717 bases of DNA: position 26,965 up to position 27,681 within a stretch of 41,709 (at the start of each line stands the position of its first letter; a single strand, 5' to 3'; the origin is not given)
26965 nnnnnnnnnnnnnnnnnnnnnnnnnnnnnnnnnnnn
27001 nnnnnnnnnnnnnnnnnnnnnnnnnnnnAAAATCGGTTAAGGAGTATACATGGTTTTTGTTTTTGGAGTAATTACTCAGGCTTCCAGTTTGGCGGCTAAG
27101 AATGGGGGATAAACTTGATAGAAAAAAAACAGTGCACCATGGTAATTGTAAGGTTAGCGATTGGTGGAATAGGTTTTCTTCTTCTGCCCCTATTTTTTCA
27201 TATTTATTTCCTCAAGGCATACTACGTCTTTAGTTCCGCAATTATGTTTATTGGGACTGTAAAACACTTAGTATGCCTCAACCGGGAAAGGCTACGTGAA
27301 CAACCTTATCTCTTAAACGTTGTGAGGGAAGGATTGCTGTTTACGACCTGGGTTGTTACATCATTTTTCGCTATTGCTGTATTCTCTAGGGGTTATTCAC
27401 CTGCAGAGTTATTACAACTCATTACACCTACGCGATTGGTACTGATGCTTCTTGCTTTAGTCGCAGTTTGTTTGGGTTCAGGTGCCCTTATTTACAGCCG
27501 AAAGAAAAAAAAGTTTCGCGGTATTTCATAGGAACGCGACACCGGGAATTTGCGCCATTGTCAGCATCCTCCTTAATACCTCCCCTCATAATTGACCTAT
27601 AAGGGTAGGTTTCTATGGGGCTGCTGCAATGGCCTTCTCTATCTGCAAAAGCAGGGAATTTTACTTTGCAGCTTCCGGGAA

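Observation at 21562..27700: About 6 kb AT-rich accessory island between guaA and a broken MFS gene, with no intact mobility gene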

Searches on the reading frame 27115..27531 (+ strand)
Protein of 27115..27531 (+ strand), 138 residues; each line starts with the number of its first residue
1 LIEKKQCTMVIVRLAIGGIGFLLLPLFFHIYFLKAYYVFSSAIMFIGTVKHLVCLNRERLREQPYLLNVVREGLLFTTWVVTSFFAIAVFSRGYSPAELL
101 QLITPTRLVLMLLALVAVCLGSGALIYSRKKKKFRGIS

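Call 3: search_protein_families(library=pfam, proteins=[window:27115-27531:+], max_evalue=0.01)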
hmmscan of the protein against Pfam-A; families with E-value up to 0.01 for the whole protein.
window:27115-27531:+ (138 aa): 0 families

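Call 4: search_protein_families(library=ncbifam, proteins=[window:27115-27531:+], max_evalue=0.01)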
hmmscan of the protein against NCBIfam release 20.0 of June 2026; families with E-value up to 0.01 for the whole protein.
window:27115-27531:+ (138 aa): 1 family
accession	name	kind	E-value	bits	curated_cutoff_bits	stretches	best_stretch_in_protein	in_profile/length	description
TIGR00698.1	TIGR00698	subfamily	0.0017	17.7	232.6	1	76-121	250-296/335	YeiH family putative sulfate export transporter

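Call 63: search_protein_families(library=padloc, proteins=[window:27115-27531:+], max_evalue=0.05)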
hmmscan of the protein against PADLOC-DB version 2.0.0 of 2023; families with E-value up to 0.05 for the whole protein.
window:27115-27531:+ (138 aa): 0 families

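Call 94: search_protein_families(library=phrogs, proteins=[window:27115-27531:+], max_evalue=0.01)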
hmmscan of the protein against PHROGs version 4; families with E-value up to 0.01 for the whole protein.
window:27115-27531:+ (138 aa): 0 families
